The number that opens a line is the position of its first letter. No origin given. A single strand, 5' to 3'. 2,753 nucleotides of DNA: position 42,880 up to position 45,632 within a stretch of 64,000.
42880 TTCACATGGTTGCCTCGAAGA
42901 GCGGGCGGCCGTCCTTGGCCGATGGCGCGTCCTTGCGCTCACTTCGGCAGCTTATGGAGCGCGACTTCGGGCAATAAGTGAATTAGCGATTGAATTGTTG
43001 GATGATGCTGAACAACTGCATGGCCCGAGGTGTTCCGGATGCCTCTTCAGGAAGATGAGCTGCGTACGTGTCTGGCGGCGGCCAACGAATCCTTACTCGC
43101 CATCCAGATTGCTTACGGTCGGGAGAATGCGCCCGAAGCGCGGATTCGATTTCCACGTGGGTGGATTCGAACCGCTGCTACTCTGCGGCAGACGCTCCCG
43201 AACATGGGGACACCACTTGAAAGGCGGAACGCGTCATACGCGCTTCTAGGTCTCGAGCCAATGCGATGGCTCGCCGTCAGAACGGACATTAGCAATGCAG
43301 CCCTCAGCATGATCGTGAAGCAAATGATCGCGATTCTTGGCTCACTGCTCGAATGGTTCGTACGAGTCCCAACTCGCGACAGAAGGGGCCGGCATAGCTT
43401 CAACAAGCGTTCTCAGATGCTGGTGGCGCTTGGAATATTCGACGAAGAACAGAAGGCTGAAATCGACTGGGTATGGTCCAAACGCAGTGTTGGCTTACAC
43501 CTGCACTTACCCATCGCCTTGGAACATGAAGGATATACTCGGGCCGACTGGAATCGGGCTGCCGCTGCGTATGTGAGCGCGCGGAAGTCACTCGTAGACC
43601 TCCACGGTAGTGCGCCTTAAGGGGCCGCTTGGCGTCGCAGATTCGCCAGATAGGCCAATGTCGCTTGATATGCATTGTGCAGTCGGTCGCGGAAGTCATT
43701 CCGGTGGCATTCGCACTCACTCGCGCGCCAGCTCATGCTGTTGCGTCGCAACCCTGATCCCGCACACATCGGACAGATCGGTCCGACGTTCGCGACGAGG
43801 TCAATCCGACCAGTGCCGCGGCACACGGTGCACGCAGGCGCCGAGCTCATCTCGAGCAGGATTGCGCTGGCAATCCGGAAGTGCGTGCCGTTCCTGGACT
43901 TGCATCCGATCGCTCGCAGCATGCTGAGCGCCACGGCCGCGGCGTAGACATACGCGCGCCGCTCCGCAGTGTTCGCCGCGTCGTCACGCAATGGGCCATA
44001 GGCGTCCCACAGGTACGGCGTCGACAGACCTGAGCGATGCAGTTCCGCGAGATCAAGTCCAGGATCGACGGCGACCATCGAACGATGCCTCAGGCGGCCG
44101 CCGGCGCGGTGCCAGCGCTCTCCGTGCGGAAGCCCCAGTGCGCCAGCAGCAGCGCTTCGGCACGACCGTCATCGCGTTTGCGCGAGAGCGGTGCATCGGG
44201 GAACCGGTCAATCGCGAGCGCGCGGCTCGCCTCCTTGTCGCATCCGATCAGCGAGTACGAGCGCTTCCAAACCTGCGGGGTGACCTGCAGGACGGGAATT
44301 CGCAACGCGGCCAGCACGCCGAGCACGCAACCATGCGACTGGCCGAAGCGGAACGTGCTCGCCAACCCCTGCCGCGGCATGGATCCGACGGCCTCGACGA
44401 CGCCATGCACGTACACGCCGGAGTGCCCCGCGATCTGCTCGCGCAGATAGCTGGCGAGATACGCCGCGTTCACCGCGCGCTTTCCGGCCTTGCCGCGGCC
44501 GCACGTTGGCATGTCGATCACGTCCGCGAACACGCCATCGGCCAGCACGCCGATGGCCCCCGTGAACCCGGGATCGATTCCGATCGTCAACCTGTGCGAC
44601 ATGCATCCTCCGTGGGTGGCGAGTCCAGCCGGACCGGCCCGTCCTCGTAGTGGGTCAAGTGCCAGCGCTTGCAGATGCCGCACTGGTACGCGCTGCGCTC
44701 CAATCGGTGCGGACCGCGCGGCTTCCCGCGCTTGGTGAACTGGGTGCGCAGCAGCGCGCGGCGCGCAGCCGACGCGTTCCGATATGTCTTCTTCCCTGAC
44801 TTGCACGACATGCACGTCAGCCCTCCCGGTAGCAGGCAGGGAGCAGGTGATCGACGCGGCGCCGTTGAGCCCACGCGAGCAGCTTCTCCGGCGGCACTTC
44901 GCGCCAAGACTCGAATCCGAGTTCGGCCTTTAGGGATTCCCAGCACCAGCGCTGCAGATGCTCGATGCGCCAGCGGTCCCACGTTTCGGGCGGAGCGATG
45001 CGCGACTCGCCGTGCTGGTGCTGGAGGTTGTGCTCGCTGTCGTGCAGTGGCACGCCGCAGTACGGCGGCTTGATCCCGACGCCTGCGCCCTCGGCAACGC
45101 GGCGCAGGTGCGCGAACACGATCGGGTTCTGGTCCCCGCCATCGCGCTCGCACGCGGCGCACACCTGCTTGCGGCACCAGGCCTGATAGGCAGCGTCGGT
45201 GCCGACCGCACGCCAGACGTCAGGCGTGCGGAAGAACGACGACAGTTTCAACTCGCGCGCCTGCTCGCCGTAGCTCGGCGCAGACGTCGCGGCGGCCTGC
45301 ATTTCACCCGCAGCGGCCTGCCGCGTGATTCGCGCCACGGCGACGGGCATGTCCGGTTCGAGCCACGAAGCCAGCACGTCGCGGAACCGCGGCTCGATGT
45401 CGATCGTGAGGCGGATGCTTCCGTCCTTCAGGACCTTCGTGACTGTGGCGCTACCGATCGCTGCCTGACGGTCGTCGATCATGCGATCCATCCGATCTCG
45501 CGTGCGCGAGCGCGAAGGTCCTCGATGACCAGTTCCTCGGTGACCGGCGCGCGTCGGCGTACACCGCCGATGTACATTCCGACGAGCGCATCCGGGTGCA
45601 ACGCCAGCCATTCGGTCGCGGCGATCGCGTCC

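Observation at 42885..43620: HEPN-like moron lying antisense in the Q-to-holin leader, with stop codons of convergent genes sharing TTAA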

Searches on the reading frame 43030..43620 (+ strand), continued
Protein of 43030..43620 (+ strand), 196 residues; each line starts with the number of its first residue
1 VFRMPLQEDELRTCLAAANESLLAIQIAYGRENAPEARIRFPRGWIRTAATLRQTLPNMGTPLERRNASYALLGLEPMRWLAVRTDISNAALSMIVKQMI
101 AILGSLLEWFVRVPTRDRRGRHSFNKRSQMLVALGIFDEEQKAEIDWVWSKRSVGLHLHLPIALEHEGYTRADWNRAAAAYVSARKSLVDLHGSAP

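Call 94: find_encoding_contigs(protein=P0168, flank=8000, max_places=3)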
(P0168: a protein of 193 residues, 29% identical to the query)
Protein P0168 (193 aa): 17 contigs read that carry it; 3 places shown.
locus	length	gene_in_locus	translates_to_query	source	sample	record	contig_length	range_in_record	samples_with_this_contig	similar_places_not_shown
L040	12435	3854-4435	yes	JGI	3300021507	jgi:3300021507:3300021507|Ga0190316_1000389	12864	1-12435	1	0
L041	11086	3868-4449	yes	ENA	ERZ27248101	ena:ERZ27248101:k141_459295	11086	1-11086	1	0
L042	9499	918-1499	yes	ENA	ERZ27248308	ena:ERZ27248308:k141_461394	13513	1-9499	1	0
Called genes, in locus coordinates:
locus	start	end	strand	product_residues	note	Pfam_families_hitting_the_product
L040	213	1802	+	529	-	PF12161:HsdM_N, PF02384:N6_Mtase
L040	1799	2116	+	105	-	PF01909:NTP_transf_2, PF18765:Polbeta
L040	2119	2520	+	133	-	PF05168:HEPN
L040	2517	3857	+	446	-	PF01420:Methylase_S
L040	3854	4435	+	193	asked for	-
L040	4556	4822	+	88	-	PF10049:DUF2283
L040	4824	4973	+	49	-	-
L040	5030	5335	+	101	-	-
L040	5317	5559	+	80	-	PF10049:DUF2283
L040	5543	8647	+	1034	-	PF04313:HSDR_N, PF04851:ResIII, PF00270:DEAD (weak), PF18766:SWI2_SNF2, PF22679:T1R_D3-like, PF11867:T1RH-like_C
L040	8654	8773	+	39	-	-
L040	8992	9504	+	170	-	-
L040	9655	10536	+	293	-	PF12686:DUF3800 (weak)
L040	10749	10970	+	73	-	PF03683:UPF0175, PF24001:DUF7317 (faint)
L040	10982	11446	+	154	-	PF11848:DUF3368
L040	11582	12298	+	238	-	PF12686:DUF3800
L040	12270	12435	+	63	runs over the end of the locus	-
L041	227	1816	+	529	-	PF12161:HsdM_N, PF02384:N6_Mtase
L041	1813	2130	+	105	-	PF01909:NTP_transf_2, PF18765:Polbeta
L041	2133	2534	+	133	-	PF05168:HEPN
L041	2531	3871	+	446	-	PF01420:Methylase_S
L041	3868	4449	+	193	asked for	-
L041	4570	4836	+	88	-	PF10049:DUF2283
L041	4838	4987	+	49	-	-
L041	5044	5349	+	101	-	-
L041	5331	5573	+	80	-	PF10049:DUF2283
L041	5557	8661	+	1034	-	PF04313:HSDR_N, PF04851:ResIII, PF00270:DEAD (weak), PF18766:SWI2_SNF2, PF22679:T1R_D3-like, PF11867:T1RH-like_C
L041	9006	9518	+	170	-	-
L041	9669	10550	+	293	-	PF12686:DUF3800 (weak)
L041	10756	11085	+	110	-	?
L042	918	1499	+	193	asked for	-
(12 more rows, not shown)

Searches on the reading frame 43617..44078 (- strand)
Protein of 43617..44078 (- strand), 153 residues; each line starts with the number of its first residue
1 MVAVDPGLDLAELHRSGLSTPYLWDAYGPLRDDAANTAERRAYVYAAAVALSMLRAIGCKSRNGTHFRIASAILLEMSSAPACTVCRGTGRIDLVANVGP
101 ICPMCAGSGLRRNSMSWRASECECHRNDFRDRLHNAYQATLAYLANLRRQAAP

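Call 6: search_protein_families(library=pfam, proteins=[window:43617-44078:-], max_evalue=0.1)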
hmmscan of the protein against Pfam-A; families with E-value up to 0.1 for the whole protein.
window:43617-44078:- (153 aa): 2 families
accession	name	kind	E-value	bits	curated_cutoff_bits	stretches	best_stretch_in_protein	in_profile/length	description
PF00684.25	DnaJ_CXXCXGXG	-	0.018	15.7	32.7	0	76-109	37-65/65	DnaJ central domain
PF20833.2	RNase_E_G_Thio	-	0.024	15.2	26.8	0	101-150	1-55/86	RNase E/G, Thioredoxin-like domain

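Call 7: search_protein_families(library=phrogs, proteins=[window:43617-44078:-], max_evalue=0.1)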
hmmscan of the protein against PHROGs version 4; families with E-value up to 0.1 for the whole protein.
window:43617-44078:- (153 aa): 8 families
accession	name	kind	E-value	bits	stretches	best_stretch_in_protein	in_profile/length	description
phrog_3931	-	unknown function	1.4e-05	26.1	1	77-111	26-56/59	-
phrog_127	-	transcription regulation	0.00088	20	1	82-152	163-244/253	anti-termination protein Q-like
phrog_8027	-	unknown function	0.0054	17.9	0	55-94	4-41/153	-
phrog_30451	-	unknown function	0.011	16.2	1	81-140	23-81/287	-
phrog_6060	-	transcription regulation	0.019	15.9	1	81-113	14-51/61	anti-termination protein Q-like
phrog_4300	-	unknown function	0.027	15.7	1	116-146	104-134/168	-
phrog_4046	-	unknown function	0.085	13.3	0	82-127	51-98/301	-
phrog_12902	-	unknown function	0.094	14.1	0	82-112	25-53/61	-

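Call 8: search_protein_families(library=padloc, proteins=[window:43617-44078:-], max_evalue=1)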
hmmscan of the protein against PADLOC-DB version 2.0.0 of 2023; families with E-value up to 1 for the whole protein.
window:43617-44078:- (153 aa): 1 family
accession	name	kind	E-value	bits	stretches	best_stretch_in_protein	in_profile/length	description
PDLC04253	PDC-M01B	-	0.024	11.9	1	77-122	292-332/366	-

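Call 9: search_protein_families(library=ncbifam, proteins=[window:43617-44078:-], max_evalue=1)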
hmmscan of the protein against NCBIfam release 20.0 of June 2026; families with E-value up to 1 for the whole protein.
window:43617-44078:- (153 aa): 8 families
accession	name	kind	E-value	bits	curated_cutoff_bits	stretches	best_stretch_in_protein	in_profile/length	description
TIGR02642.1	phage_xxxx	hypoth_equivalog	0.021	14.5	101.4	1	76-135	177-238/267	TIGR02642 family protein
NF051483.1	PA0613_fam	equivalog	0.046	13.9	100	1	114-146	84-116/119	PA0613 family protein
TIGR02349.1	DnaJ_bact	equivalog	0.064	12.6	377.2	1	65-114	171-215/354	molecular chaperone DnaJ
NF010872.0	PRK14279.1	equivalog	0.065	12.3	556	1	71-115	164-207/394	molecular chaperone DnaJ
NF058604.1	RtpA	equivalog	0.069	13.3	65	1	82-109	11-33/50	anti-TRAP protein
NF001957.0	PRK00733.3-2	equivalog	0.18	10.3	945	1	24-79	398-454/651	sodium-translocating pyrophosphatase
NF008035.0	PRK10767.1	subfamily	0.19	10.7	338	1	77-123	138-182/374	molecular chaperone DnaJ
NF010894.0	PRK14301.1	equivalog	0.31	10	548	1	81-114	184-212/373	chaperone protein DnaJ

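Call 28: search_dna_similar(query=window:43617-44078:-, collection=phages, mode=protein, max_rows=25, max_evalue=0.001)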
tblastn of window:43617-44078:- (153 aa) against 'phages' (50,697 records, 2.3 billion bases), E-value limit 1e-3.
No match.

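Call 31: find_related_loci(query=window:43617-44078:-, collection=viral_contigs, flank=4000)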
Query window:43617-44078:- (153 aa) in viral_contigs; peptide patterns used: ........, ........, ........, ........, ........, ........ (x = any residue, [..] = any of these).
22 stretches matched a pattern, but none encodes a relative of the query by tblastn (E <= 1e-3).

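Call 43: find_homologous_proteins(query=window:43617-44078:-, max_evalue=0.001)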
Query window:43617-44078:- (153 aa): 2 proteins with E <= 0.001 among 415 candidates.
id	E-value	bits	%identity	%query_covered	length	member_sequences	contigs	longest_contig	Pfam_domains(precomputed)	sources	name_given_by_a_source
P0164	1.5e-97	341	100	100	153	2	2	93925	-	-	-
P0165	1.2e-44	170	59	95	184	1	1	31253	-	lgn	-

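Call 44: find_encoding_contigs(protein=P0165, flank=8000, max_places=3)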
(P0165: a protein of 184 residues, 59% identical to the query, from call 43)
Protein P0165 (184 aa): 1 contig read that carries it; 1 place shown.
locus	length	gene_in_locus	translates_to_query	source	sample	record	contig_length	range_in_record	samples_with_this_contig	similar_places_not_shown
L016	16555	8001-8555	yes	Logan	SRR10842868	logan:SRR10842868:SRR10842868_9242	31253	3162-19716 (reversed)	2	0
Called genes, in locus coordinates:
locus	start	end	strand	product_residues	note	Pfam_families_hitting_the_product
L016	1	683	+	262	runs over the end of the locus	PF13392:HNH_3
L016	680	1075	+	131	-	-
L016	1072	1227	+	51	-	-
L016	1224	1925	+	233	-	-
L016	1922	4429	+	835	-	PF00176:SNF2-rel_dom (weak), PF01555:N6_N4_Mtase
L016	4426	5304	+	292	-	-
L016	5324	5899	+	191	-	-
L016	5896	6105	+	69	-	PF12802:MarR_2 (weak), PF12840:HTH_20 (weak)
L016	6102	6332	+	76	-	-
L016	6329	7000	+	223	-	-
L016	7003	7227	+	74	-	-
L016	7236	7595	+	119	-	-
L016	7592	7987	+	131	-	-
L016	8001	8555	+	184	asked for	-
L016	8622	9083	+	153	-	-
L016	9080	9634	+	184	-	PF00182:Glyco_hydro_19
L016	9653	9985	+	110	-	PF10721:DUF2514 (weak)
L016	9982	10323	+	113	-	-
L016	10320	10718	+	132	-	-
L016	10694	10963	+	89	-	-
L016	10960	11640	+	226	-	PF13876:Phage_gp49_66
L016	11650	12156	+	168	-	-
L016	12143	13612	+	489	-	-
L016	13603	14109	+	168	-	-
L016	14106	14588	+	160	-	-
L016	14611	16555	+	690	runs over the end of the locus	PF23899:SU10_portal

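Call 83: search_solved_structures(query=window:43617-44078:-, max_evalue=10, show_alignments=2)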
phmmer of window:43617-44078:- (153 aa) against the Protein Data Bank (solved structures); distinct sequences matched with E-value up to 10: 3.
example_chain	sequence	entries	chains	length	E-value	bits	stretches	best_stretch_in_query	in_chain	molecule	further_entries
6afv_A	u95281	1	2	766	1.3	12.2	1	16-82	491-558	Pyrophosphate-energized vacuolar membrane proton pump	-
6afu_A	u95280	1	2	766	1.6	11.9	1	16-82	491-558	Pyrophosphate-energized vacuolar membrane proton pump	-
1exk_A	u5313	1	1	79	4.3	10.6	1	81-124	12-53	DNAJ PROTEIN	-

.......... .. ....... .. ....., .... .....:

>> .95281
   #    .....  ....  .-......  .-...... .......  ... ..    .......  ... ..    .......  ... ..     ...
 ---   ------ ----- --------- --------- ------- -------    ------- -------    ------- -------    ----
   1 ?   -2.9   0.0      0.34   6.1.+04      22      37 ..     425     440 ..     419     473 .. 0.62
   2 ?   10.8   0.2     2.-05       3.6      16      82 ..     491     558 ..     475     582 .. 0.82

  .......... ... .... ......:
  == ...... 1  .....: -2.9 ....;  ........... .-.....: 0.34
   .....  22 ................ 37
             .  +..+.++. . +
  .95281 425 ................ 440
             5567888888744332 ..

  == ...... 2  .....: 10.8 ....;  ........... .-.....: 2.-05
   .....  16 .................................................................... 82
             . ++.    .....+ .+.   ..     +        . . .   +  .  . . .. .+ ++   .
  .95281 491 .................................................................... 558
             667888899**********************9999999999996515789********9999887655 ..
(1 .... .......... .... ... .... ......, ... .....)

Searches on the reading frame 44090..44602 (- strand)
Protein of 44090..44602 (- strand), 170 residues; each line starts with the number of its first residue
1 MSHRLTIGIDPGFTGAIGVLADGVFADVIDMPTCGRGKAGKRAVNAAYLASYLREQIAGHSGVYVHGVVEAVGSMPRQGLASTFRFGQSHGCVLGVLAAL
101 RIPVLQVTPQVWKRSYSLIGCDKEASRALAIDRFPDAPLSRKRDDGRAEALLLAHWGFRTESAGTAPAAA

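Call 6: search_protein_families(library=pfam, proteins=[window:44090-44602:-], max_evalue=0.1)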
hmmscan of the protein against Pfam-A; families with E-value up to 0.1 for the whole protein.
window:44090-44602:- (170 aa): 0 families

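Call 7: search_protein_families(library=phrogs, proteins=[window:44090-44602:-], max_evalue=0.1)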
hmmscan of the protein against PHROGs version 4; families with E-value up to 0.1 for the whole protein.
window:44090-44602:- (170 aa): 3 families
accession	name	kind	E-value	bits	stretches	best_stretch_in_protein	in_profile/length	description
phrog_1770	-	DNA, RNA and nucleotide metabolism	1.6e-29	103.9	1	1-161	1-151/158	Holliday junction resolvase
phrog_159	-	DNA, RNA and nucleotide metabolism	0.016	15.2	1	7-114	91-201/330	RuvC-like Holliday junction resolvase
phrog_18320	-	unknown function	0.024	15.4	1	88-163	41-127/137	-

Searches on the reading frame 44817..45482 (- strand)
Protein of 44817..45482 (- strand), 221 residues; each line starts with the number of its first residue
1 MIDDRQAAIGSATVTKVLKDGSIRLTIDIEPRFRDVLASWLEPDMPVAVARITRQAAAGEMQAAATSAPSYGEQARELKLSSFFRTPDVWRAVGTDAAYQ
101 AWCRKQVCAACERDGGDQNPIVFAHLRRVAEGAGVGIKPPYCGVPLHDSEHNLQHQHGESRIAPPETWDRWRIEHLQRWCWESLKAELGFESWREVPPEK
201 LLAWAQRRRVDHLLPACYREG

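Call 6: search_protein_families(library=pfam, proteins=[window:44817-45482:-], max_evalue=0.1)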
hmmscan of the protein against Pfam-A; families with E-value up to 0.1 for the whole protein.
window:44817-45482:- (221 aa): 0 families

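Call 7: search_protein_families(library=phrogs, proteins=[window:44817-45482:-], max_evalue=0.1)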
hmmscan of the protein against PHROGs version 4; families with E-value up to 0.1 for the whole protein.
window:44817-45482:- (221 aa): 3 families
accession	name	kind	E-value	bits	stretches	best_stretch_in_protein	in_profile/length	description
phrog_96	-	DNA, RNA and nucleotide metabolism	9.2e-05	22.9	0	75-119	58-104/334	HNH endonuclease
phrog_131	-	DNA, RNA and nucleotide metabolism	0.0086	17.2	1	96-142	31-78/131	HNH endonuclease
phrog_17576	-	unknown function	0.043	15.1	1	7-73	21-87/129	-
